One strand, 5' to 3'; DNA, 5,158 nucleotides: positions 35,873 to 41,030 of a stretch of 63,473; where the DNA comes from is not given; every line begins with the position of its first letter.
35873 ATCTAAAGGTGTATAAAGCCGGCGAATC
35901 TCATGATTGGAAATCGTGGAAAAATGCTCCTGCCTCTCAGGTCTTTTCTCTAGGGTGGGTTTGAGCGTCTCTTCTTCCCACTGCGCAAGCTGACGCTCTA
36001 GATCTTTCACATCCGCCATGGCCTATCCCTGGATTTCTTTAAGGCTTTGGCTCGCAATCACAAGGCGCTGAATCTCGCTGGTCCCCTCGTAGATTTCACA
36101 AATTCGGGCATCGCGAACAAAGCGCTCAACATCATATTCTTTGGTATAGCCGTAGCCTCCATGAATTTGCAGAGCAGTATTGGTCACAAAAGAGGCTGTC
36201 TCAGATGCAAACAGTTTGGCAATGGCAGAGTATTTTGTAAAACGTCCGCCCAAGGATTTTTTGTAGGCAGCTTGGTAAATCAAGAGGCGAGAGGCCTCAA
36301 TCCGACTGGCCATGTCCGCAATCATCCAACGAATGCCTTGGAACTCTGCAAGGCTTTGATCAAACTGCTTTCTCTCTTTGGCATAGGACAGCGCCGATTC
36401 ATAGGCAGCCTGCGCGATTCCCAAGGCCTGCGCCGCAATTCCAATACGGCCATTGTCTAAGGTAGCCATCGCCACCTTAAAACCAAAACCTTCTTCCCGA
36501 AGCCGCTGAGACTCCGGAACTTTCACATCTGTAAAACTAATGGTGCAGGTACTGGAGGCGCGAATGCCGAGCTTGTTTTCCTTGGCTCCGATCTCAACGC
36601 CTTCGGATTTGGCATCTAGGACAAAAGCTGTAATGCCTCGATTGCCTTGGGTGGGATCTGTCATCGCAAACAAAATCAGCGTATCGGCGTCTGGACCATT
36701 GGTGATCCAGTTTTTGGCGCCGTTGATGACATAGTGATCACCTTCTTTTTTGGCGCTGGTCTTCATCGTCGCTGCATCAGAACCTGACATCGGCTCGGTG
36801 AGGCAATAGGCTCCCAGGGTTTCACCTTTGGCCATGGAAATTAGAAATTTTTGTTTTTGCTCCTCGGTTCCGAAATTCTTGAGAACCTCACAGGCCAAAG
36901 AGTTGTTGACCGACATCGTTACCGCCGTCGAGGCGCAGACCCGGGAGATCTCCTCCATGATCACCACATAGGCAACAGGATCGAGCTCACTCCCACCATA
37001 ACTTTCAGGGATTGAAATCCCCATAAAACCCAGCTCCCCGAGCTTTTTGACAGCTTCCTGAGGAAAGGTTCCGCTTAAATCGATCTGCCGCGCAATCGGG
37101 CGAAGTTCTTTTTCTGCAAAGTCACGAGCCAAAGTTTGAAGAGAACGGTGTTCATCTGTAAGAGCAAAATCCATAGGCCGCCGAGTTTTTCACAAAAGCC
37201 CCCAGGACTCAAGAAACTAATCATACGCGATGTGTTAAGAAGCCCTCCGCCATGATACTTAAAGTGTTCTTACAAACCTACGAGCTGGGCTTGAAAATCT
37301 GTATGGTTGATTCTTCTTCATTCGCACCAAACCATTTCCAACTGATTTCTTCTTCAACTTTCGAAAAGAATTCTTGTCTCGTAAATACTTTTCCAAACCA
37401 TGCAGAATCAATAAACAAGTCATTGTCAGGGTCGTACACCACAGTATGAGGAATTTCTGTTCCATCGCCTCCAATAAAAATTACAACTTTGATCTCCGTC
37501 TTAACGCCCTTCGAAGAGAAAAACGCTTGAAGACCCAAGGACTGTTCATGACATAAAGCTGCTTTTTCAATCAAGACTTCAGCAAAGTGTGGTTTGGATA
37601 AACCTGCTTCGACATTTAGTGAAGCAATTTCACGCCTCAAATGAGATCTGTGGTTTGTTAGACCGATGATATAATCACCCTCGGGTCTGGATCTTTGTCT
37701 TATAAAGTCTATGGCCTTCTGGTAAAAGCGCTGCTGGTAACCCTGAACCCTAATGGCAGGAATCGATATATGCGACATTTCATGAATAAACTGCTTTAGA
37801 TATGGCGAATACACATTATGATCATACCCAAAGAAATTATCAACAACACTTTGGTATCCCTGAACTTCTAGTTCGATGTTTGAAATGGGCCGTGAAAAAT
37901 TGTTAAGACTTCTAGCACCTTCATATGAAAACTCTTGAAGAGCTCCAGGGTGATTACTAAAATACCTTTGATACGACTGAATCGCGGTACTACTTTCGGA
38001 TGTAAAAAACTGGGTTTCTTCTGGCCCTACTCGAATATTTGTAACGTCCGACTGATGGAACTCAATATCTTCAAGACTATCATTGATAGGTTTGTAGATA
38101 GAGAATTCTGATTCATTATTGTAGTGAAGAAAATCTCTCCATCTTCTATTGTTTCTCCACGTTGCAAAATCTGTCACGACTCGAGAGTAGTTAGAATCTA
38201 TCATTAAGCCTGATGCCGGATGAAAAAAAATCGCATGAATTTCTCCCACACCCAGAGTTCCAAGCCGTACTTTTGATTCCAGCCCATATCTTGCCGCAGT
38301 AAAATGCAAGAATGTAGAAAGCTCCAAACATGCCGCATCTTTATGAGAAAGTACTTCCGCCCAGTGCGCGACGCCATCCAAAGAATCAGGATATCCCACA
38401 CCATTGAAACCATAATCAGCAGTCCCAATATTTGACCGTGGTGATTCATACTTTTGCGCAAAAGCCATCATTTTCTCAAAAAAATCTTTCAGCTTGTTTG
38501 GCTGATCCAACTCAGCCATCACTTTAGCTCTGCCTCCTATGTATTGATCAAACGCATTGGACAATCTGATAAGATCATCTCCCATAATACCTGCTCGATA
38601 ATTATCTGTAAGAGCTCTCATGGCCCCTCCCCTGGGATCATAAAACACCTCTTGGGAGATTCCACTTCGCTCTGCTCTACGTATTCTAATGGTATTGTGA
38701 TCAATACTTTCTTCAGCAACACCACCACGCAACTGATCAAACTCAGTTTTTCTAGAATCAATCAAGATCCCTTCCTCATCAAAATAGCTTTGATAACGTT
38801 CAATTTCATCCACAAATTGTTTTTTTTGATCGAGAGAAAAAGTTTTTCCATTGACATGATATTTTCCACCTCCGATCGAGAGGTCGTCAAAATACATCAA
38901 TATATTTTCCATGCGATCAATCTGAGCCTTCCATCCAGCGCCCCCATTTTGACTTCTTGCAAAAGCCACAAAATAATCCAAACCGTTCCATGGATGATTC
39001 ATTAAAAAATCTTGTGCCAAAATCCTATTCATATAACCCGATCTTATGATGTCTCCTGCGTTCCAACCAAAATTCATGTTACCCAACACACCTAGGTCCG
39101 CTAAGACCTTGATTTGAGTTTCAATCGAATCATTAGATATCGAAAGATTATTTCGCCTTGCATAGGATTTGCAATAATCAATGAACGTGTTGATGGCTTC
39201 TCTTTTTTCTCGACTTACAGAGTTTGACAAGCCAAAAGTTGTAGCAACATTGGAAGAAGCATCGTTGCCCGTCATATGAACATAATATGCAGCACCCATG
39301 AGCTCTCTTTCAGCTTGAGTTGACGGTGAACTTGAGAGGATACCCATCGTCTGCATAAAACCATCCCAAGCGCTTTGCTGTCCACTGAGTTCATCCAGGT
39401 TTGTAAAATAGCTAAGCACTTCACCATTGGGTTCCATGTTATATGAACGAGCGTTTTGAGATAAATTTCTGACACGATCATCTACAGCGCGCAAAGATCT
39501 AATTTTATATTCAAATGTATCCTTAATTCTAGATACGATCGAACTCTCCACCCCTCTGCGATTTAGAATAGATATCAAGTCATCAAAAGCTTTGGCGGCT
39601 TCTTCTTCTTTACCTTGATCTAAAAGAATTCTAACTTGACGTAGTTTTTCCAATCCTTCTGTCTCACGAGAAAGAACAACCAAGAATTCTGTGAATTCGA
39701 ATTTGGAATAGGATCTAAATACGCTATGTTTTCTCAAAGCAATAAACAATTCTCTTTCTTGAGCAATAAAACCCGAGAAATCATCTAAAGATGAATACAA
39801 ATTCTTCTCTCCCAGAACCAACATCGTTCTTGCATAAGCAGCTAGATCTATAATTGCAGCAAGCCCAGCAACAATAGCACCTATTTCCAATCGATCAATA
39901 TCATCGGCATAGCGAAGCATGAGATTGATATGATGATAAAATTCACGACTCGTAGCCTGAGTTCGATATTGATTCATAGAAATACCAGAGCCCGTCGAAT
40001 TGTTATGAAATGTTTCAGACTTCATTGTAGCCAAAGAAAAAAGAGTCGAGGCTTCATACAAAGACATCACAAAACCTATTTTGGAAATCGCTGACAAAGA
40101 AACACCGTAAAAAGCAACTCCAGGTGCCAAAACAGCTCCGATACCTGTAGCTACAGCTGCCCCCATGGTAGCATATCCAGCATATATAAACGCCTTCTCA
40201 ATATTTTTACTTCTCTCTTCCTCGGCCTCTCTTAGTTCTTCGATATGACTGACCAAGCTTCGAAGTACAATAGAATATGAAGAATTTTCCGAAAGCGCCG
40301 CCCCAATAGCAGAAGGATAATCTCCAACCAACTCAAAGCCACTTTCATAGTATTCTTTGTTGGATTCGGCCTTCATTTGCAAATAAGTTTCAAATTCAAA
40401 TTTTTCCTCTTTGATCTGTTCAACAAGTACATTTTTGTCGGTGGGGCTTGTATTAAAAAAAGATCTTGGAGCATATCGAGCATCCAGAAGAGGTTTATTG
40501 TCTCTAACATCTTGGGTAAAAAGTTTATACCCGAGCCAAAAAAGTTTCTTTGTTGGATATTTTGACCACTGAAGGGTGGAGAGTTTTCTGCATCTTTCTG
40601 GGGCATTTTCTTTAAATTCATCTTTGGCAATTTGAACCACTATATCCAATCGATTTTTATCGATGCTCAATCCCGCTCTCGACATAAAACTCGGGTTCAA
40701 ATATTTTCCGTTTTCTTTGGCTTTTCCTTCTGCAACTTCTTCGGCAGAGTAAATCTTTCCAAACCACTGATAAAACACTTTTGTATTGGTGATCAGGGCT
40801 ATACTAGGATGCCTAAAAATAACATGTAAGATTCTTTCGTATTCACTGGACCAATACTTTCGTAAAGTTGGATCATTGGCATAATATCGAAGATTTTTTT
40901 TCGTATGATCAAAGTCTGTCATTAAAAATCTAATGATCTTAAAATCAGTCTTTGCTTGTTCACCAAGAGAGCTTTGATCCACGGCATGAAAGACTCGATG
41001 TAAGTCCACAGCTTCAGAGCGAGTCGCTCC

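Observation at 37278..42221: Orphan 1,647-aa secreted giant protein: candidate membrane-inserting effector or toxin of no recognisable family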

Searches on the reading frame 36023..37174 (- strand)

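Call 8: search_protein_families(library=pfam, proteins=[window:36023-37174:-], max_evalue=0.001)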
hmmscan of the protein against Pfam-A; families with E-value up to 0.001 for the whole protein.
window:36023-37174:- (383 aa): 5 families
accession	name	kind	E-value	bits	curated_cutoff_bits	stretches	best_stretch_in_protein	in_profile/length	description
PF00441.29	Acyl-CoA_dh_1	-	5e-52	176.5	22.4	1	231-376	3-148/150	Acyl-CoA dehydrogenase, C-terminal domain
PF02771.21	Acyl-CoA_dh_N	-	1.1e-41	142.2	22.9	1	6-118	1-113/113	Acyl-CoA dehydrogenase, N-terminal domain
PF02770.24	Acyl-CoA_dh_M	-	9.7e-26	90.2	33.3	1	122-217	1-97/97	Acyl-CoA dehydrogenase, middle domain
PF08028.16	Acyl-CoA_dh_2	-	1.1e-24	87.7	22.7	1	244-366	1-133/134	Acyl-CoA dehydrogenase, C-terminal domain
PF22924.1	ACOX_C_alpha1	-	0.00015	22.1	27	0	307-368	98-159/169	Acyl-CoA oxidase, C-alpha1 domain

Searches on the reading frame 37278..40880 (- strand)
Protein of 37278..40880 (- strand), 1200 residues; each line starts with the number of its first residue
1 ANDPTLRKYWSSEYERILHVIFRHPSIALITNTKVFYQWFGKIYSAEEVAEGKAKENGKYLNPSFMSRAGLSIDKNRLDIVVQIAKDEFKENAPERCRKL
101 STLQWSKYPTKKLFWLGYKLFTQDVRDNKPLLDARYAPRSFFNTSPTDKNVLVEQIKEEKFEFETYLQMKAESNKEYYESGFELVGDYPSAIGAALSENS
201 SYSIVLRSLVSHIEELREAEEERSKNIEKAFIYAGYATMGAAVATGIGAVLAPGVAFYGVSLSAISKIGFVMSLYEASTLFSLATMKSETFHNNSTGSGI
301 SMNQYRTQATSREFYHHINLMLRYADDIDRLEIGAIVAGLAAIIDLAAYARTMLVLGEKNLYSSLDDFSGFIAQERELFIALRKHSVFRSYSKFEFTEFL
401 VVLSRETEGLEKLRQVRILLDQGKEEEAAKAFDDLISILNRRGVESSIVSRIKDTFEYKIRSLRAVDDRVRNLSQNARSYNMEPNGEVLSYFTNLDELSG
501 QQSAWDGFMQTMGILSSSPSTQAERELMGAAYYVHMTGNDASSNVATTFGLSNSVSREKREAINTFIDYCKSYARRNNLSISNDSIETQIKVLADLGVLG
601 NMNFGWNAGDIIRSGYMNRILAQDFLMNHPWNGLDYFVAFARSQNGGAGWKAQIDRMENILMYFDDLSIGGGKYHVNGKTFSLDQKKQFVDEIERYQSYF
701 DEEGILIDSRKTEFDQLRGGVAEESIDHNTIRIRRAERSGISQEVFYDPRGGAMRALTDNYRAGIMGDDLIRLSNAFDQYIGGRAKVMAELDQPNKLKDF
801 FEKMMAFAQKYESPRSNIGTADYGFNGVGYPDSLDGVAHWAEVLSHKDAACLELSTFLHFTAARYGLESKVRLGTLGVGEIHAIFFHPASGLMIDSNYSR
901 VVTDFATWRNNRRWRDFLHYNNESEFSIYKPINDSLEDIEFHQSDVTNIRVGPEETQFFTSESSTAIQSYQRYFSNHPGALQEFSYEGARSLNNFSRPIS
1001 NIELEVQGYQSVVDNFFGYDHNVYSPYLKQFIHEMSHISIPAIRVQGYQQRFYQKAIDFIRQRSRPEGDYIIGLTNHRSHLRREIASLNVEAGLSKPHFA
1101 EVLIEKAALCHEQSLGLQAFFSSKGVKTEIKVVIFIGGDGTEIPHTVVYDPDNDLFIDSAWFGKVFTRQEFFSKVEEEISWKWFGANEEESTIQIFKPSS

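Call 41: search_protein_representatives(protein=window:37278-40880:-)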
Query: 1200 residues. Proteins with E-value up to 0.001 (for the whole library): 1; up to 1e-10: 1; up to 1e-30: 1. The best 1 are listed.
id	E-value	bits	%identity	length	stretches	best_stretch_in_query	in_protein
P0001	0.0e+00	2721.7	100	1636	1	1-1200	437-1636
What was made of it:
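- Tried and rejected: Exhaustive phmmer of aa 448-1647 against 1.84 billion representatives found only itself (call 41).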
